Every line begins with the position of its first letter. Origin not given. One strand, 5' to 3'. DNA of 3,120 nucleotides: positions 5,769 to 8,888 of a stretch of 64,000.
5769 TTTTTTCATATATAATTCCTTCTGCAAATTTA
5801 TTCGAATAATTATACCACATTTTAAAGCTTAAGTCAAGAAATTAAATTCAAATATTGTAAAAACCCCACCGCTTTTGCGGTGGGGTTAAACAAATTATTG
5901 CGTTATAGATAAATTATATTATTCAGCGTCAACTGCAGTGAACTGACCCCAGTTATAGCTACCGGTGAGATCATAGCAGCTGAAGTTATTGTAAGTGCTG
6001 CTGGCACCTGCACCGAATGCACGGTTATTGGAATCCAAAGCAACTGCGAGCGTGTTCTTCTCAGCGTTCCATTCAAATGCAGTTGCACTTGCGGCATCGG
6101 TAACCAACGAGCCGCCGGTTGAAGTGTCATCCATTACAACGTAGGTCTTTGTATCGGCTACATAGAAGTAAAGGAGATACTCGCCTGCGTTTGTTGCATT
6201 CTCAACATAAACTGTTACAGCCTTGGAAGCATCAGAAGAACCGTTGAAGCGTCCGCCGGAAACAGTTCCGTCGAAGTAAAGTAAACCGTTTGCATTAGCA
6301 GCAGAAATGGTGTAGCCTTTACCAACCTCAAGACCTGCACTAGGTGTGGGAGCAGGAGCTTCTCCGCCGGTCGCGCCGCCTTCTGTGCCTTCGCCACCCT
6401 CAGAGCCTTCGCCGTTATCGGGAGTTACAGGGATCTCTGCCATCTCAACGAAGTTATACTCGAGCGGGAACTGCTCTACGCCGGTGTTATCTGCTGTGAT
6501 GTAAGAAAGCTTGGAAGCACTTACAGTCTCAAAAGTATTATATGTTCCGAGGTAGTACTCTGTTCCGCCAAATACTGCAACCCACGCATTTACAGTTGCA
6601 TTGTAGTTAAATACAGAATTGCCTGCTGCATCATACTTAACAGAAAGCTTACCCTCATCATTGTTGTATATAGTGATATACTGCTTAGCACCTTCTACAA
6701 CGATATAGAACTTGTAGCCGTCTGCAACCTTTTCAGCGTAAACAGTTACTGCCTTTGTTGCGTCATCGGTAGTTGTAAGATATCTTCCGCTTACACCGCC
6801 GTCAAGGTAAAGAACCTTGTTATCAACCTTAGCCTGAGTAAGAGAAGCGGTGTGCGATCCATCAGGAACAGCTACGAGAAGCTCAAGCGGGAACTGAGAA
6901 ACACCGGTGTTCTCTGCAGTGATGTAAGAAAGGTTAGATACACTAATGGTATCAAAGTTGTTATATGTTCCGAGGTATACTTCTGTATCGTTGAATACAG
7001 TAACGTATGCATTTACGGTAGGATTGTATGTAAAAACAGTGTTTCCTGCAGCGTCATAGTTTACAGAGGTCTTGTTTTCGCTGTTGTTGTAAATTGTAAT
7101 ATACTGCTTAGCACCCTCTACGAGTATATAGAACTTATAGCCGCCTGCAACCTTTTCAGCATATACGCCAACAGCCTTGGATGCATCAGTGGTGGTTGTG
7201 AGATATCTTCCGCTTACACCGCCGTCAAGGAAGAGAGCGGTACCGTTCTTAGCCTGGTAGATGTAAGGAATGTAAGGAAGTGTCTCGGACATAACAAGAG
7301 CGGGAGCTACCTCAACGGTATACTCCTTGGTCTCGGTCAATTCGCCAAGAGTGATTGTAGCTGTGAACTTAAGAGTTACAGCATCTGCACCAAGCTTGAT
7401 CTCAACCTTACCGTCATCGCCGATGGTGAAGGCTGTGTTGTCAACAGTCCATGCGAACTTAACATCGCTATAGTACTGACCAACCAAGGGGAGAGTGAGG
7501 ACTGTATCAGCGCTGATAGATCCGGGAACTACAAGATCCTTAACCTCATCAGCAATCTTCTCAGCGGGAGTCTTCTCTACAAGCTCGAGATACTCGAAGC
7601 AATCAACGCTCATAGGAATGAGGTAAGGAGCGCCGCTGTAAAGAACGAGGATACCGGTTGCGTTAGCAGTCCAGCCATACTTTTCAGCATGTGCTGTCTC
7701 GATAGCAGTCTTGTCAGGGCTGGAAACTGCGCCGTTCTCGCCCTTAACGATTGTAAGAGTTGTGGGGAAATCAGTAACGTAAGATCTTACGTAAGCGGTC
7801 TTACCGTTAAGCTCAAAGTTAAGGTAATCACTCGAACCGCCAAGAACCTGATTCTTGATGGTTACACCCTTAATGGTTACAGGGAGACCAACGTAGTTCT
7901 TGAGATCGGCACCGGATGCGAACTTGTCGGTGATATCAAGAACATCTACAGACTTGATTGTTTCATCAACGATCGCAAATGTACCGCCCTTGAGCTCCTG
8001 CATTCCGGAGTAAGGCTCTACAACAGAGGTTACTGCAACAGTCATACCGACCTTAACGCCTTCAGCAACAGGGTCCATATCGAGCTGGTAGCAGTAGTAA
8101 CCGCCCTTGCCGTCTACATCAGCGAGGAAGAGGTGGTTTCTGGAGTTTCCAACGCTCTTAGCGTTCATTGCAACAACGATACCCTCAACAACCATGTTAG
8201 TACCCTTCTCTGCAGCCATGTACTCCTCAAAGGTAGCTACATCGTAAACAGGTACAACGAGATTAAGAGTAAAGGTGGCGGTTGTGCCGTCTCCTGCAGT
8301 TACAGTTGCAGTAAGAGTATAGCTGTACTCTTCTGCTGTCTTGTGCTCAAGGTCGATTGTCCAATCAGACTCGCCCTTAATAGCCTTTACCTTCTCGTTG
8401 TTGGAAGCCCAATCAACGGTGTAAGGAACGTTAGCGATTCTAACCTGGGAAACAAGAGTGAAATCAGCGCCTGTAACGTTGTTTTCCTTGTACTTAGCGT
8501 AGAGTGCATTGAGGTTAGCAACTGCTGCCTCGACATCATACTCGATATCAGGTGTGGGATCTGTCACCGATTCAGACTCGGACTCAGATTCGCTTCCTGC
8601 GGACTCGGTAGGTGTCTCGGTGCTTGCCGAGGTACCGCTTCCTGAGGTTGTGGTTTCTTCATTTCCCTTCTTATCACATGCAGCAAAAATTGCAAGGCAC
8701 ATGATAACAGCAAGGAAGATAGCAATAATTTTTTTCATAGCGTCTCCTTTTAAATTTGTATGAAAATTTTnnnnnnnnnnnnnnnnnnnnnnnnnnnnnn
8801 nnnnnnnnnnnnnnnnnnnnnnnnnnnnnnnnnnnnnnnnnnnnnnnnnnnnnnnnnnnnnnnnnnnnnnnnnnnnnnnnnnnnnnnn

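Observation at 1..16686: Nucleases, nucleotidases and nanoRNases wrapped around a CUT1-type ABC importer: candidate extracellular nucleic-acid harvesting and import locus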

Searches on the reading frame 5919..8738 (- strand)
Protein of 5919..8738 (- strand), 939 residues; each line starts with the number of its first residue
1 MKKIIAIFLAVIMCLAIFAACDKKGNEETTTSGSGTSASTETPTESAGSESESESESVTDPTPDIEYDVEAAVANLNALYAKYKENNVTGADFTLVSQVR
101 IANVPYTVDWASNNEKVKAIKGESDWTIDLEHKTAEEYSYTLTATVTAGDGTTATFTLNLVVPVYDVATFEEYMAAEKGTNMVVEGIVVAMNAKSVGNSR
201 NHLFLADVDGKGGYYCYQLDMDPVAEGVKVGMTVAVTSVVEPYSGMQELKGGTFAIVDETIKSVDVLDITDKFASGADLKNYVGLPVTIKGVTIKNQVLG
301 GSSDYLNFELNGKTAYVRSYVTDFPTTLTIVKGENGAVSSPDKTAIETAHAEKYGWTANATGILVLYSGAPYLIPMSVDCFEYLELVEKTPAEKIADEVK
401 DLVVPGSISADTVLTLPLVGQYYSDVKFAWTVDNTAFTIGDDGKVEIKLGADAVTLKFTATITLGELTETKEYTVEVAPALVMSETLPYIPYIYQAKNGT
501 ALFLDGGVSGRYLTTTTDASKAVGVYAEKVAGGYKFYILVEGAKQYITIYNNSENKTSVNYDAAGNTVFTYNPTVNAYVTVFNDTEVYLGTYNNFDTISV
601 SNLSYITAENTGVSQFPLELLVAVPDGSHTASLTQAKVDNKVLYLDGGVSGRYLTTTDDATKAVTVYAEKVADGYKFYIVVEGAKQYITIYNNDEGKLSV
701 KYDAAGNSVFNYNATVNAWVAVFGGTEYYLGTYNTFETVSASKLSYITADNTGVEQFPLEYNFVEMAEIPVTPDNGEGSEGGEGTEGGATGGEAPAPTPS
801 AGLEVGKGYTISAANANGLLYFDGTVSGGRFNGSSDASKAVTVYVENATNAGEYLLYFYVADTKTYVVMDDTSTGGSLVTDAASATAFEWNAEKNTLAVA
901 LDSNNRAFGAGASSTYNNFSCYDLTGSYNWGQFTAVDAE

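Call 7: search_protein_families(library=pfam, proteins=[window:5919-8738:-], max_evalue=0.01)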
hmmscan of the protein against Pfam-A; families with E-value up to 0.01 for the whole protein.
window:5919-8738:- (939 aa): 2 families
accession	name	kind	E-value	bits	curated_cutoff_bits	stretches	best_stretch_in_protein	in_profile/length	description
PF20578.4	aBig_2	-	6.3e-09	36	27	1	413-478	24-87/89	Atrophied bacterial Ig domain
PF21827.1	New_glue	-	0.00093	19.3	31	1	1-59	1-57/94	New glue protein family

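Call 9: search_protein_families(library=ncbifam, proteins=[window:5919-8738:-], max_evalue=0.01)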
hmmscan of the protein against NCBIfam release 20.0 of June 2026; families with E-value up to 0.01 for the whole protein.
window:5919-8738:- (939 aa): 2 families
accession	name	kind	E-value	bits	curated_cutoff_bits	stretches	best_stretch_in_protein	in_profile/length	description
NF050142.1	PG1828_fam_lipo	equivalog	0.0014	19.3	50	1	1-47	1-44/59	PG1828 family lipoprotein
NF040528.1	SP_0198_lipo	equivalog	0.0095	15.9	100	0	6-59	4-57/144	SP_0198 family lipoprotein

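Call 17: search_solved_structures(query=window:5919-8738:-, max_evalue=1)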
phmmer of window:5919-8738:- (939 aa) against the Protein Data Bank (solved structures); distinct sequences matched with E-value up to 1: 32.
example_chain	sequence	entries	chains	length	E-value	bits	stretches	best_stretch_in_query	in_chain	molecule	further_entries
9rwi_L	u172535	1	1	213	0.0029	19.4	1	407-479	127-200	Fab light chain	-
8df1_N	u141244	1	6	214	0.0084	17.9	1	407-479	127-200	C59 Fab Light chain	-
30ad_L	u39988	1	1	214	0.0084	17.9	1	406-479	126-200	aeFab81 light chain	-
9j8a_L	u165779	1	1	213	0.0087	17.9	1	408-479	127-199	Light Chain of Fab BA8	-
6i9i_B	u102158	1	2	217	0.0089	17.8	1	407-479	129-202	RV-Gn1 Light chain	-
6peh_L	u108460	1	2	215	0.009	17.8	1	407-479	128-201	1C2 Fab Light Chain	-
7nks_D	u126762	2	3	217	0.0095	17.7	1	407-479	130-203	Fab HTN-Gn1 light chain | Fab fragment HTN-Gn1 Light chain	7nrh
30ae_L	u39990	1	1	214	0.01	17.7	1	407-479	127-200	aeFab92 light chain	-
6ldx_L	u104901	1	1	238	0.01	17.7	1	408-479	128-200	Fab light chain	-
8og0_L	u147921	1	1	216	0.01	17.7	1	407-479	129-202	Fab fragment light chain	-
8rvn_L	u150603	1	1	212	0.01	17.6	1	407-479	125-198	Fab92 light chain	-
6p62_L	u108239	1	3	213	0.011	17.6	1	407-479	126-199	Rabbit monoclonal antibody E70 kappa chain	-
30ac_L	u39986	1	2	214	0.011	17.6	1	407-479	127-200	aeFab67 light chain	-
4jo1_L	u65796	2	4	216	0.011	17.6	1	407-479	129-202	monoclonal anti-HIV-1 gp120 V3 antibody R56 light chain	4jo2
6cjk_A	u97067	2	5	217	0.011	17.6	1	407-479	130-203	Immunoglobulin Fab light chain | Monoclonal antibody 10A light chain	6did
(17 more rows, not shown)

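Call 43: search_protein_families(library=pfam, alignment_id=A2, max_evalue=0.01)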
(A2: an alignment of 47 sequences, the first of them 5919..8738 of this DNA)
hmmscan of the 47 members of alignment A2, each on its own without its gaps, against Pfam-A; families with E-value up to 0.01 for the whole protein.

A. member 1, window:5919-8738:- (939 aa): 2 families
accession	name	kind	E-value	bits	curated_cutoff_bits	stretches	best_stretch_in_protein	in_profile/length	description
PF20578.4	aBig_2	-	6.3e-09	36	27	1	413-478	24-87/89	Atrophied bacterial Ig domain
PF21827.1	New_glue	-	0.00093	19.3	31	1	1-59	1-57/94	New glue protein family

B. families by the number of members that match (of 47 scanned): 54 families (the first 25 are shown)
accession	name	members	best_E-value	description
PF01336.31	tRNA_anti-codon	33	5.3e-18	OB-fold nucleic acid binding domain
PF20578.4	aBig_2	14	3.6e-10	Atrophied bacterial Ig domain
PF19135.5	DUF5818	13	1.1e-11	Protein of unknown function (DUF5818)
PF13567.11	DUF4131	9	1.2e-06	Domain of unknown function (DUF4131)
PF19099.5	DUF5786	7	1.5e-07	Family of unknown function (DUF5786)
PF18914.6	DUF5666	7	3.5e-07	Domain of unknown function (DUF5666)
PF13437.12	HlyD_3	7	2e-06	HlyD family secretion protein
PF19769.4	CPxCG_zf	6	6e-09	CPxCG-related zinc finger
PF21827.1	New_glue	4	3.6e-05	New glue protein family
PF18942.5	DUF5689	2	8.5e-09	Family of unknown function (DUF5689)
PF14575.11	EphA2_TM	2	2.2e-07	Ephrin type-A receptor 2 transmembrane domain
PF13100.11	OstA_2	2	2.2e-05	OstA-like protein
PF02229.22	PC4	2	0.00013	Transcriptional Coactivator p15 (PC4)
PF02080.26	TrkA_C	2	0.00098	TrkA-C domain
PF19077.6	Big_13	2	0.0019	Bacterial Ig-like domain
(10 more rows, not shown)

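Call 47: find_homologous_proteins(query=window:5919-8738:-, max_evalue=0.00001)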
Query window:5919-8738:- (939 aa): 355 proteins with E <= 0.00001 among 8000 candidates; the best 120 are listed.
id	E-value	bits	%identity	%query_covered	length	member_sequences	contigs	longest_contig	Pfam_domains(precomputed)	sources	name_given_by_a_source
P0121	0.0e+0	2054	100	100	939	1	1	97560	PF20578.5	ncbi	-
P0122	1.5e-297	1008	51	99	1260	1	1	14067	PF20578.5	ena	-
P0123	1.1e-291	989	62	81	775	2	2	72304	-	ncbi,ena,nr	ncbi:MAG: hypothetical protein IJ345_01000 [Clostridia bacterium]|nr:hypothetical protein [Clostridi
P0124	2.0e-282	958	58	85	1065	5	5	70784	-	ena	-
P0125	3.1e-282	957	43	98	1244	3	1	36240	PF13091.13,PF20578.5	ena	-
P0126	3.0e-258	878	44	99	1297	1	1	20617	PF11178.14,PF20578.5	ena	-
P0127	2.4e-244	832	59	75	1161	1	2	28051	-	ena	-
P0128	4.2e-244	831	58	77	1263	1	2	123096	-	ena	-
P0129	2.6e-242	825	53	87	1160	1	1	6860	PF20578.5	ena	-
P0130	3.5e-242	825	81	51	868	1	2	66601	PF01336.32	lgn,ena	-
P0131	1.1e-239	817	44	91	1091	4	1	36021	PF20578.5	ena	-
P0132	3.1e-238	812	55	80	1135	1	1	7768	-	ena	-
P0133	3.6e-238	812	52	88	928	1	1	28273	PF20578.5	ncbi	-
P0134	7.3e-236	804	52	85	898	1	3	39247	-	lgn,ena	-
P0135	2.4e-235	802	53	81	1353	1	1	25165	-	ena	-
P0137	1.8e-232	793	53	81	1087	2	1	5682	PF01336.32,PF20578.5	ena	-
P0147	1.8e-198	680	41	92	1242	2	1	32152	PF01336.32,PF20578.5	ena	-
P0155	5.2e-185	636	53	66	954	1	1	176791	PF01336.32,PF20578.5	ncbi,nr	ncbi:MAG: OB-fold nucleic acid binding domain-containing protein [Clostridia bacterium]|nr:OB-fold n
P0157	4.3e-178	613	39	99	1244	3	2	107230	PF01336.32,PF20578.5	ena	-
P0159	4.7e-177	609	47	76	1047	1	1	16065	PF01336.32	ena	-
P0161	1.5e-174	601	52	66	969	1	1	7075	PF01336.32,PF20578.5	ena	-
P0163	3.7e-171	590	51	66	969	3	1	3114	PF01336.32,PF20578.5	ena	-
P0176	4.6e-157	543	42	82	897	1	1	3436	PF01336.32,PF20578.5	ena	-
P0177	3.5e-156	540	43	63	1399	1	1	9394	PF20578.5,PF01223.30,PF13930.13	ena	-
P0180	6.2e-155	536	56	51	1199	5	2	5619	PF01336.32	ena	-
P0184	1.4e-152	528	53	51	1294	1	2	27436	PF01336.32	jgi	-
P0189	7.9e-149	516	43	79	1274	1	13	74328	PF01336.32,PF20578.5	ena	-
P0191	2.4e-148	514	54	51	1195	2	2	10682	PF01336.32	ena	-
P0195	8.4e-143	496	52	52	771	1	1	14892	PF01336.32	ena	-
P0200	1.0e-140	489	52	52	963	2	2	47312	PF01336.32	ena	-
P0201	2.2e-140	488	49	54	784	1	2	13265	PF01336.32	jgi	-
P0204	3.9e-140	487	50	54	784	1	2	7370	PF01336.32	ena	-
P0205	1.9e-139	485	49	54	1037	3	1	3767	PF01336.32,PF20578.5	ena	-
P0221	9.0e-135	470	45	64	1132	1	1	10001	PF01336.32,PF20578.5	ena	-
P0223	2.5e-134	468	53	48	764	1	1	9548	PF01336.32,PF20578.5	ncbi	-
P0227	5.2e-134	467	48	52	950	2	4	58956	PF01336.32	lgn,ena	-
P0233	5.1e-132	460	43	64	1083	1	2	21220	PF01336.32,PF20578.5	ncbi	-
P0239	9.7e-132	460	51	51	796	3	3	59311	PF01336.32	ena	-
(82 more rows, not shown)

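Call 68: predict_structure(alignment_id=A3)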
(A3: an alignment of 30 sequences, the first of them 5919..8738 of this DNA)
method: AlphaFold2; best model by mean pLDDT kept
length: 939 residues; sequences in the alignment: 30
mean_pLDDT: 78.6   pTM: 0.49
mean pLDDT of the five models: 78.6, 77.4, 77.0, 76.3, 74.8
residues with pLDDT >= 90: 355; 70-90: 367; 50-70: 104; < 50: 113
segments of 3 or more residues with pLDDT < 50: 21-62, 766-803, 805-808, 909-922, 926-931, 935-939
pLDDT, mean of each block of 10 residues (from residue 1): 66 67 36 30 34 34 72 89 74 88 91 92 88 84 94 93 87 93 94 90 94 93 94 94 91 91 96 94 96 90 86 93 91 85 93 93 92 95 89 91 84 91 92 91 86 86 94 85 73 74 89 86 87 89 93 92 90 81 91 85 78 65 62 73 84 84 79 87 87 91 91 81 92 85 82 67 51 29 31 27 47 59 76 74 78 79 81 67 82 65 54 37 45 40
secondary structure, 60 per line:
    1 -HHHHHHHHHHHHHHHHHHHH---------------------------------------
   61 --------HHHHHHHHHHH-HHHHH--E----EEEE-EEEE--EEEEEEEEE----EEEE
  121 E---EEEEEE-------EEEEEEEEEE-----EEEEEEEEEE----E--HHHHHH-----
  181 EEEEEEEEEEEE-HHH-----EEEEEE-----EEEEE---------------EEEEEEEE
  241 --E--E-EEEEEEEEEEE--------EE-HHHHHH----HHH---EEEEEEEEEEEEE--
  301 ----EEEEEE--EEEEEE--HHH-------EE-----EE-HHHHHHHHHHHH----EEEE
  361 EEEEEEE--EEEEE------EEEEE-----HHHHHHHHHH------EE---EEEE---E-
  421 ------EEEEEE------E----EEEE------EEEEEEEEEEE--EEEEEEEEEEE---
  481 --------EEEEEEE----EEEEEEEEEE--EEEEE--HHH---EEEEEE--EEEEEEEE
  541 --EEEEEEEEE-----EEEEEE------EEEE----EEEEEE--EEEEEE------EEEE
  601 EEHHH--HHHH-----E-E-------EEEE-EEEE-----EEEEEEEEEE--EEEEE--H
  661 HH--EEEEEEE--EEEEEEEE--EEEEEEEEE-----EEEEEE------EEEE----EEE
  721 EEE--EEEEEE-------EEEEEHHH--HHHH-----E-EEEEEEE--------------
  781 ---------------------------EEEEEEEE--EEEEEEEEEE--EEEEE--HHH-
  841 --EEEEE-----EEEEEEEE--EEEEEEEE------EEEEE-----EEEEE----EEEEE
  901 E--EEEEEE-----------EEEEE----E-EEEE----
elements in order (helices of 4 or more, strands of 3 or more residues): H2-21 H69-79 H81-85 E93-96 E98-101 E104-112 E117-121 E125-130 E138-147 E153-162 H170-175 E181-192 E202-207 E213-217 E233-240 E248-258 H270-275 E286-298 E305-310 E313-318 H341-352 E357-367 E370-374 E381-385 H391-400 E412-415 E427-432 E444-447 E454-464 E467-477 E489-495 E500-509 E512-516 E525-530 E533-540 E543-551 E557-562 E569-572 E577-582 E585-590 E597-602 H608-611 E627-630 E632-635 E641-650 E653-657 E665-671 E674-681 E684-692 E698-703 E710-713 E718-723 E726-731 E739-743 H749-752 E760-766 E808-815 E818-827 E830-834 E843-847 E853-860 E863-870 E877-881 E887-891 E896-901 E904-909 E921-925 E932-935

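Call 71: fold_search(model_id=the predicted structure, library=pdb)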
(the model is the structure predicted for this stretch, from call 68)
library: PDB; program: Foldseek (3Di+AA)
matches with E <= 10: 1354; with E <= 0.001: 54
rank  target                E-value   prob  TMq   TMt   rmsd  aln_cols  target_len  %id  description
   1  5ho0                  2.1e-06  1.00  0.12  0.13  22.6       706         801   11  Crystal structure of AbnA (closed conformation), a GH43 extracellular arabinanase from Geobacillus stearothermophilus (released 2017-02-01)
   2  5ho2                  5.1e-06  1.00  0.15  0.17  20.6       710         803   11  Crystal structure of AbnA (open conformation), a GH43 extracellular arabinanase from Geobacillus stearothermophilus (released 2017-02-01)
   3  9g93_A                6.1e-06  0.87  0.09  0.12  25.7       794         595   11  CryoET structure of the in vitro grown Bacillus anthracis Sap S-layer (released 2024-12-18)
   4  3q2v_A                8.5e-06  0.97  0.10  0.16  34.9       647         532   10  Crystal structure of mouse E-cadherin ectodomain (released 2011-04-06)
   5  5hp6                  1.3e-05  0.99  0.13  0.15  21.6       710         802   11  Structure of AbnA, a GH43 extracellular arabinanase from Geobacillus stearothermophilus (a new conformational state) (released 2017-02-01)
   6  7stz_C                2.0e-05  0.91  0.09  0.14  34.4       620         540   12  Crystal Structure of Human E-cadherin EC1-5 bound by mouse monoclonal antibody Fab mAb-1_19A11 (released 2022-01-26)
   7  5k6y_A                4.5e-05  0.91  0.07  0.15  25.5       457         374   12  Sidekick-2 immunoglobulin domains 1-4, crystal form 2 (released 2016-09-28)
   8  6vg4_A                5.1e-05  0.54  0.08  0.10  54.9       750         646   10  Human protocadherin 10 ectodomain (released 2020-03-11)
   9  7r5k_10               5.1e-05  0.41  0.07  0.04  36.0       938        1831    8  Human nuclear pore complex (constricted) (released 2022-06-22)
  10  6iaa_A                5.9e-05  0.44  0.07  0.08  38.3       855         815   11  hRobo2 ectodomain (released 2019-03-13)
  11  7a7d_a                9.5e-05  0.75  0.09  0.14  37.2       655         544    9  Cadherin fit into cryo-ET map (released 2020-12-23)
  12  4aq1_A                9.5e-05  0.51  0.09  0.11  37.9       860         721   11  Structure of the SbsB S-layer protein of Geobacillus stearothermophilus PV72p2 in complex with nanobody KB6 (released 2012-06-13)
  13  9ijj_4K               1.0e-04  0.94  0.08  0.17  25.9       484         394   11  In situ structure of the central apparatus in mouse sperm axoneme. (released 2025-06-04)
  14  5k6z_A                1.0e-04  0.89  0.07  0.15  26.0       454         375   10  Sidekick chimera containing sidekick-2 immunoglobulin domains 1-2 and sidekick-1 immunoglobulin domains 3-4 (released 2016-09-28)
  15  9pwq_A                1.1e-04  0.28  0.08  0.07  42.3      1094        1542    8  Cryo-EM structure of receptor tyrosine kinase ROS1 extracellular domain in complex with NELL2 (released 2026-02-25)
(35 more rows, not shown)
